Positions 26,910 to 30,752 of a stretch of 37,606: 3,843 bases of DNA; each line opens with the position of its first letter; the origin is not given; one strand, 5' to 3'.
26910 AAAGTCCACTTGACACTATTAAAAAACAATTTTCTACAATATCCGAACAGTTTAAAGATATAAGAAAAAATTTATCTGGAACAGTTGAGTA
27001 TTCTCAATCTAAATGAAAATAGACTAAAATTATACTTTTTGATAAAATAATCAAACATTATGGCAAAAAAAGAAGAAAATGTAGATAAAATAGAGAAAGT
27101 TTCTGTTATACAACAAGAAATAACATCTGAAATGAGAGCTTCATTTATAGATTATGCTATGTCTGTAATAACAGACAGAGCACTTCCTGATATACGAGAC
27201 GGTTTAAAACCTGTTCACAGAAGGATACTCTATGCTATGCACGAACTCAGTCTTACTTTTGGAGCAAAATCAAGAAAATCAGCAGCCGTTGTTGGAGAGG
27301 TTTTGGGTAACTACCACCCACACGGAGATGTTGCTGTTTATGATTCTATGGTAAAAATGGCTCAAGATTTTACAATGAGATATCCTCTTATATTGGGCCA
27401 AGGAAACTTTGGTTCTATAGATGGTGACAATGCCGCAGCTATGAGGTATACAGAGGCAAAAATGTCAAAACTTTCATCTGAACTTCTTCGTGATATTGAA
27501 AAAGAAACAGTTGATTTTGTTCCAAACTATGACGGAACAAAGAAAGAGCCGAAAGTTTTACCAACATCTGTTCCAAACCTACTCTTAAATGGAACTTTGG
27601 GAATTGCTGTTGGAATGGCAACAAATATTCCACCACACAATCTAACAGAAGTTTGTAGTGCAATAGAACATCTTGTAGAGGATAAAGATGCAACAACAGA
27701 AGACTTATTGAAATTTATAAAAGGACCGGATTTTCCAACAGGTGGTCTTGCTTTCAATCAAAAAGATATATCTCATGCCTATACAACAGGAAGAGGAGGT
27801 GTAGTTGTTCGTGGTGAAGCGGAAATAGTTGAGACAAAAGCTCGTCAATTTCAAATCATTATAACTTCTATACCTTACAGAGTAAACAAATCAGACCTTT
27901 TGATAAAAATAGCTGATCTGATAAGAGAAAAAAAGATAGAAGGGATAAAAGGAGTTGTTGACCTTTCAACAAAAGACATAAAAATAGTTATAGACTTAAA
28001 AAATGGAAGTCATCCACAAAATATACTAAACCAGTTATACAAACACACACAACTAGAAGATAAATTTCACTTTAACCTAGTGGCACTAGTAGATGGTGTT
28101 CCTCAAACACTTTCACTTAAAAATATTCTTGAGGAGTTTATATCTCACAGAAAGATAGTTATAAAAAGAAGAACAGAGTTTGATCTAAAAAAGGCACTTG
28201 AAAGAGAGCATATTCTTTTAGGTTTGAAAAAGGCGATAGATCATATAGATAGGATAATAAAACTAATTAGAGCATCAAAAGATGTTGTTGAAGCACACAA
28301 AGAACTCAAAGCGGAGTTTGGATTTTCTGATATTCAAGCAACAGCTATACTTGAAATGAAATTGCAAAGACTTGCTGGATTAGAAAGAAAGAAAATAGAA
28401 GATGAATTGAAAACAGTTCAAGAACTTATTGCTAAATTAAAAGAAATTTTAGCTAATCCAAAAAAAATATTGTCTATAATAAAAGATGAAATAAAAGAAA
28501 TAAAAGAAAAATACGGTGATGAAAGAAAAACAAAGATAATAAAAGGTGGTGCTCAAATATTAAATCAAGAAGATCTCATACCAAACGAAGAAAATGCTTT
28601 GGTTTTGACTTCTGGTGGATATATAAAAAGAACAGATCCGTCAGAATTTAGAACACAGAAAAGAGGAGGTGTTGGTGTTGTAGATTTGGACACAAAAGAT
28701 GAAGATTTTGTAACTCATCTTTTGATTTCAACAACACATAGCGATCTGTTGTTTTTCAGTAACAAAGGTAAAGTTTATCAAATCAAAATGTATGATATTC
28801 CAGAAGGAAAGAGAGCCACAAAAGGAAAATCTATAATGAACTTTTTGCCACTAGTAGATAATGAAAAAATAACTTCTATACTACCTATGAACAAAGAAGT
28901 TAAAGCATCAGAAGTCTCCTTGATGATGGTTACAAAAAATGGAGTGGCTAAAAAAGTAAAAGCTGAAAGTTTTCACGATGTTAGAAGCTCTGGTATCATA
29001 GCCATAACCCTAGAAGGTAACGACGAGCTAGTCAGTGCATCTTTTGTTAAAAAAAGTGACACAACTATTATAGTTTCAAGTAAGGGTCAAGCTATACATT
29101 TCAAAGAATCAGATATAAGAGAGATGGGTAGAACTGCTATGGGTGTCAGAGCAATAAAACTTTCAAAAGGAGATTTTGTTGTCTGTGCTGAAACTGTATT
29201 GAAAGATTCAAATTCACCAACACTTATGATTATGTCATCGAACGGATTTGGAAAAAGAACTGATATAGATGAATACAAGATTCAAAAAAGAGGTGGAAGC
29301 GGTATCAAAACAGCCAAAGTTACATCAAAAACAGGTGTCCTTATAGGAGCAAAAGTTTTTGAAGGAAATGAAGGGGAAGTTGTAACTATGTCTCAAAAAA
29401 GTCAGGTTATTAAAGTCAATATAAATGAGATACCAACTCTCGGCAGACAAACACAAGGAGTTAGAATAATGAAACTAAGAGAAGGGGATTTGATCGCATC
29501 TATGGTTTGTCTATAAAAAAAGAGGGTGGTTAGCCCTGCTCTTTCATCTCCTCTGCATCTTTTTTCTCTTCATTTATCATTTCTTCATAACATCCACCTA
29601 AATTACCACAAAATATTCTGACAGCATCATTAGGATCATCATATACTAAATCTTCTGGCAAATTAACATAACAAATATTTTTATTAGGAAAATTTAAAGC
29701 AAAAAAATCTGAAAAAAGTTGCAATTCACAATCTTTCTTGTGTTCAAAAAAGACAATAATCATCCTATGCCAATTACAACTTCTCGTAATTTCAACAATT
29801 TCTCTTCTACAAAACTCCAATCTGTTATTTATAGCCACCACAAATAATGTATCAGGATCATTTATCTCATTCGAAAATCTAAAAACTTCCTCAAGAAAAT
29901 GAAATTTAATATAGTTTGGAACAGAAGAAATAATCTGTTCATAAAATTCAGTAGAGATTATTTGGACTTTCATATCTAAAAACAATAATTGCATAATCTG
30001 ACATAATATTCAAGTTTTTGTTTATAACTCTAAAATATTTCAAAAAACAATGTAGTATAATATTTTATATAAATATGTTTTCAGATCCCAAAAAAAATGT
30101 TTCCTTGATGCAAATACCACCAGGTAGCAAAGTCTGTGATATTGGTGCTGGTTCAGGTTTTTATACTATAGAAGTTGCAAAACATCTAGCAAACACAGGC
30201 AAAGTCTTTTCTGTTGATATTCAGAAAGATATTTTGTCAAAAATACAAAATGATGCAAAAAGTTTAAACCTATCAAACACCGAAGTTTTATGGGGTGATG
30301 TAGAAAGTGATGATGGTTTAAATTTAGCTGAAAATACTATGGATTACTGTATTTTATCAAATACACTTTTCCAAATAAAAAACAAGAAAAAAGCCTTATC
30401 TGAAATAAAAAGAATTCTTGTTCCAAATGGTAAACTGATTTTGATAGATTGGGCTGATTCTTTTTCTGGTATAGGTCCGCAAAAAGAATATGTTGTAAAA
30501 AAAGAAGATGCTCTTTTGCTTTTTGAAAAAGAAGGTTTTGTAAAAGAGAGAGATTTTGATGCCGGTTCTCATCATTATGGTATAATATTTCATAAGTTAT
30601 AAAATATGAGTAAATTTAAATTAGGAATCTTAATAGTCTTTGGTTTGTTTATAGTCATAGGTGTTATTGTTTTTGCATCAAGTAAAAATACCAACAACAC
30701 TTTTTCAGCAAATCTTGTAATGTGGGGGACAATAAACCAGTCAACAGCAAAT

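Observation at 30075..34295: Tandem array of six paralogous small two-helix secreted proteins (VirB2/TrbC-pilin-like), co-operonic with a MalE-like binding protein and a SAM-methyltransferase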

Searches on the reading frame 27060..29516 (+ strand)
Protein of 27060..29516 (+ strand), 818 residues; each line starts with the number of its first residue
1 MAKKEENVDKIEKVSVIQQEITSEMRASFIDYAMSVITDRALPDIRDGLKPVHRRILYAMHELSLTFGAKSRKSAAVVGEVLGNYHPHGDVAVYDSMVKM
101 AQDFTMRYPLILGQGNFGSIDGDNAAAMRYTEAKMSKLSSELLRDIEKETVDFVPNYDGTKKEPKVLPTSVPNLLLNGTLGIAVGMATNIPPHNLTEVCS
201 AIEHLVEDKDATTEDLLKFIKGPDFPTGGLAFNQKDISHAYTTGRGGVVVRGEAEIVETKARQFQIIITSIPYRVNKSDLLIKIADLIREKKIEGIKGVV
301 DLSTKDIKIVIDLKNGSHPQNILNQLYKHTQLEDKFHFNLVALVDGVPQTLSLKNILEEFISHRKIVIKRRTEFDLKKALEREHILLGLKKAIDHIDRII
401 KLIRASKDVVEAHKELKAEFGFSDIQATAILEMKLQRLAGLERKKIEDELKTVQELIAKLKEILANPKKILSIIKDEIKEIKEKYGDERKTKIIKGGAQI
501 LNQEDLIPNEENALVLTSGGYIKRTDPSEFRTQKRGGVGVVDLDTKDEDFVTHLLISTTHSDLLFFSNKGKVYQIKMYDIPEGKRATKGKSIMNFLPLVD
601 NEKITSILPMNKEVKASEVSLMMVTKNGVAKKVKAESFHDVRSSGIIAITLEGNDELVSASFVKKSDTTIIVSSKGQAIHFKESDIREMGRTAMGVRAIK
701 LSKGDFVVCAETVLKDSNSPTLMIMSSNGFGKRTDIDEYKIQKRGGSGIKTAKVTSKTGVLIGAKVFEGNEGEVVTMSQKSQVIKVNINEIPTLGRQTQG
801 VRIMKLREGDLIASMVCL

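Call 60: list_cluster_members(proteins=[P0001, P0121, window:27060-29516:+])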
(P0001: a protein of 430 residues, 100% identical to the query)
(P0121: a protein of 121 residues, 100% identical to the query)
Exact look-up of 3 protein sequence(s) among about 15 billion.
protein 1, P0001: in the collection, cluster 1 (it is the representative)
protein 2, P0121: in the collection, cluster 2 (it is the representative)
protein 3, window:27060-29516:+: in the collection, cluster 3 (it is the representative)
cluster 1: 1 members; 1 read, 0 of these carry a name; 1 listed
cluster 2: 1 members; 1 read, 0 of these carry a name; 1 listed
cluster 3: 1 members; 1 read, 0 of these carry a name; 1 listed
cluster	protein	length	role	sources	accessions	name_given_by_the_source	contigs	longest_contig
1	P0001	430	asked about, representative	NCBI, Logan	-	-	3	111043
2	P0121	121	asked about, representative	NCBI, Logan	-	-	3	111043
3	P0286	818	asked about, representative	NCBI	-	-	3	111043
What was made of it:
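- Tried and rejected: The cluster look-up gave no names (call 60).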

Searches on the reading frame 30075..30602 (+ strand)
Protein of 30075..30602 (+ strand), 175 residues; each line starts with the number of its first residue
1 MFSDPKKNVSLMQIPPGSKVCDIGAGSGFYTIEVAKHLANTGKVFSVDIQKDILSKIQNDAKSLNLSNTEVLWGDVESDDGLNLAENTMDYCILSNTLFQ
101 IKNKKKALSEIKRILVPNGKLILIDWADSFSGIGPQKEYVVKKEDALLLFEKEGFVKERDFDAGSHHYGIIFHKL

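Call 3: search_protein_families(library=pfam, max_evalue=1, proteins=[window:30075-30602:+])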
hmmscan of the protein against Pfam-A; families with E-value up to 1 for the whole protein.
window:30075-30602:+ (175 aa): 27 families (the best 25 are shown)
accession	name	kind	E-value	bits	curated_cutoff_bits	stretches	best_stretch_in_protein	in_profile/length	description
PF13847.12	Methyltransf_31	-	6.5e-19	68.5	27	1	16-127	3-113/145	Methyltransferase domain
PF08241.18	Methyltransf_11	-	6.4e-14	52.8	21.2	1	22-123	2-95/95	Methyltransferase domain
PF13649.12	Methyltransf_25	-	7.4e-14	52.7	27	1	20-119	1-97/97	Methyltransferase domain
PF01209.24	Ubie_methyltran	-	2.6e-13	50.3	20.1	1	10-126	41-154/233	ubiE/COQ5 methyltransferase family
PF08242.18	Methyltransf_12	-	1.6e-09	38.8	30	1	22-121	2-98/98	Methyltransferase domain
PF01135.25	PCMT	-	1e-07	32.4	20.3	1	9-75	66-132/210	Protein-L-isoaspartate(D-aspartate) O-methyltransferase (PCMT)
PF13489.12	Methyltransf_23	-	1.6e-07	31.6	27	1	14-130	20-123/164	Methyltransferase domain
PF07021.18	MetW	-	2.3e-06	27.8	21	1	12-114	9-101/193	Methionine biosynthesis protein MetW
PF05175.20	MTS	-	6.9e-06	26.2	23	1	16-124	31-139/170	Methyltransferase small domain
PF02390.23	Methyltransf_4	-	3.1e-05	23.9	24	1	19-76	4-60/173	Putative methyltransferase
PF01189.24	Methyltr_RsmB-F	-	7.1e-05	23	27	1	16-81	8-73/199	16S rRNA methyltransferase RsmB/F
PF08704.16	GCD14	-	7.4e-05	23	26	1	12-76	36-101/247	tRNA methyltransferase complex GCD14 subunit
PF01728.25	FtsJ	-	0.0003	21.2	24.1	1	14-87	19-86/181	FtsJ-like methyltransferase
PF02475.24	TRM5-TYW2_MTfase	-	0.00076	19.9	28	1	15-78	35-98/164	TRM5/TYW2 methyltransferase domain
PF06325.19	PrmA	-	0.00087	19.3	22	1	15-123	160-258/296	Ribosomal protein L11 methyltransferase (PrmA)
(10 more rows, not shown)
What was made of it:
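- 30075..30602 (+): Class I SAM-dependent methyltransferase, 175 aa, cytoplasmic (no hydrophobic segment). It is the first gene of the operon. Pfam Methyltransf_31 at 6.5e-19, also Methyltransf_11 and Methyltransf_25 (call 3).
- Checked: The gene at 30075-30602 is a class I methyltransferase (call 3).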

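Call 50: search_protein_families(library=ncbifam, max_evalue=0.01, proteins=[window:30075-30602:+])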
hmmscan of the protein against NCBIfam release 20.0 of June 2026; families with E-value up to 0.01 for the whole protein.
window:30075-30602:+ (175 aa): 60 families (the best 25 are shown)
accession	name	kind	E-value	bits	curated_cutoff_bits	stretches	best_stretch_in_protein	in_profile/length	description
NF041536.1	ArsM_DUF2284_UU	exception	8.9e-18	63.9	575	1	9-125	69-182/459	arsenite methyltransferase/DUF2284 domain selenoprotein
NF008823.0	PRK11873.1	subfamily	2.9e-17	63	263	1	10-125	71-183/272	arsenite methyltransferase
NF041537.1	ArsM_AhpD_UU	exception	1.8e-16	59.8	510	1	9-125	69-182/345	arsenite methyltransferase/AhpD domain selenoprotein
NF047649.1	MTase_UXPK_star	exception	2.7e-16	59.4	460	1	9-125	70-183/283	methyltransferase/UXPK-star double selenoprotein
NF001243.0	PRK00216.1-4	equivalog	6.4e-14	51.9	235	1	6-127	37-155/237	demethylmenaquinone methyltransferase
NF001240.0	PRK00216.1-1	equivalog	8.9e-13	47.9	378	1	10-128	57-173/251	bifunctional demethylmenaquinone methyltransferase/2-methoxy-6-polyprenyl-1,4-benzoquinol methylase UbiE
NF052510.1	methyltran_MpqE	exception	9e-13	48.1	335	1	6-128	36-156/234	methyl-plastoquinone biosynthesis methyltransferase MpqE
TIGR02469.1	CbiT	equivalog_domain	1.1e-12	48.3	78.3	1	10-97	13-97/124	precorrin-6Y C5,15-methyltransferase (decarboxylating) subunit CbiT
NF001244.0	PRK00216.1-5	equivalog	2.3e-12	46.7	216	1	7-126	39-156/236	bifunctional demethylmenaquinone methyltransferase/2-methoxy-6-polyprenyl-1,4-benzoquinol methylase UbiE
TIGR01934.1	MenG_MenH_UbiE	subfamily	6e-12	45.3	158.35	1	7-127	30-145/223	ubiquinone/menaquinone biosynthesis methyltransferase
TIGR02752.1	MenG_heptapren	equivalog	7.7e-12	45.2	419.85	1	7-126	36-152/231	demethylmenaquinone methyltransferase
NF045667.1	MTase_DVU1556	equivalog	1.2e-11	44.4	155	1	7-126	13-122/213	DVU_1556 family methyltransferase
TIGR02072.1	BioC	equivalog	3.3e-09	36.9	184.95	1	18-123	36-132/244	malonyl-ACP O-methyltransferase BioC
NF043040.1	corrin_prot_MT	hypoth_equivalog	3.9e-09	36.3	180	1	13-125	37-149/216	corrinoid protein-associated methyltransferase CpaM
NF001242.0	PRK00216.1-3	equivalog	8.3e-09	35.2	351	1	17-127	71-179/258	bifunctional demethylmenaquinone methyltransferase/2-methoxy-6-polyprenyl-1,4-benzoquinol methylase UbiE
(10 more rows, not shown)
